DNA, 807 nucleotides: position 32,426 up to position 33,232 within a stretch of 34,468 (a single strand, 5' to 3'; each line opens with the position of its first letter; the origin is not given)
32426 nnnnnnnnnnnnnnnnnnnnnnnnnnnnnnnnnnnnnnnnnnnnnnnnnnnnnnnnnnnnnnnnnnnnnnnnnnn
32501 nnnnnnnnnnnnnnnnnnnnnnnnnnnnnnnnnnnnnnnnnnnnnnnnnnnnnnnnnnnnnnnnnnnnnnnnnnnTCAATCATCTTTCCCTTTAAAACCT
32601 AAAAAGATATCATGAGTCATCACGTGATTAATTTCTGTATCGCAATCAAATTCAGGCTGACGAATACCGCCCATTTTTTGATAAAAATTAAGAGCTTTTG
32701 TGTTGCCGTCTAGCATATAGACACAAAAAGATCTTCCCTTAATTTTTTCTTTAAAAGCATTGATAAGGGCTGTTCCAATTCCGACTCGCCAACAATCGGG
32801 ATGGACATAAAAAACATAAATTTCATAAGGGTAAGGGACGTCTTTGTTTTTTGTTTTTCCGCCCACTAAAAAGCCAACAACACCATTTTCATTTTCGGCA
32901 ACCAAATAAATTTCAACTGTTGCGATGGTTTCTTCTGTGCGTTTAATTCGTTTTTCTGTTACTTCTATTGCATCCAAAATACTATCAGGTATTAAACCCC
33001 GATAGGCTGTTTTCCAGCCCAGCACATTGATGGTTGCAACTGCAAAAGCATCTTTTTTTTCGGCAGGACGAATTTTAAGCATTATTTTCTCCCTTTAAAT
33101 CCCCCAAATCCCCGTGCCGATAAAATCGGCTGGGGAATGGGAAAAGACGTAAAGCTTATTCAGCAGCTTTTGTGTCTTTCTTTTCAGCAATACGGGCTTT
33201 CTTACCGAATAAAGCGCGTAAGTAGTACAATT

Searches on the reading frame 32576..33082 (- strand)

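Call 21: search_protein_families(library=pfam, proteins=[window:32576-33082:-], max_evalue=1)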
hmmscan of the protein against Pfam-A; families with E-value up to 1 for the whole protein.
window:32576-33082:- (168 aa): 7 families
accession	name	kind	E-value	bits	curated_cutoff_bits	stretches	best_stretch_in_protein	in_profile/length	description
PF13508.13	Acetyltransf_7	-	2.1e-13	50.9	27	1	58-138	4-81/84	Acetyltransferase (GNAT) domain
PF00583.31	Acetyltransf_1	-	3.4e-13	50.3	20.7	1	55-138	31-115/116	Acetyltransferase (GNAT) family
PF13673.13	Acetyltransf_10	-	1.1e-06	29.1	23.6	1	50-138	23-106/128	Acetyltransferase (GNAT) domain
PF08445.16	FR47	-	4.8e-05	23.7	22.1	1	87-141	23-79/86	FR47-like protein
PF05301.17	Acetyltransf_16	-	0.033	14.4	27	1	71-114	79-130/173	GNAT acetyltransferase, Mec-17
PF13420.13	Acetyltransf_4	-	0.036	14.5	24.3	1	31-138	26-133/155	Acetyltransferase (GNAT) domain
PF13302.13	Acetyltransf_3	-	0.051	14.7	25.4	1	2-138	2-136/138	Acetyltransferase (GNAT) domain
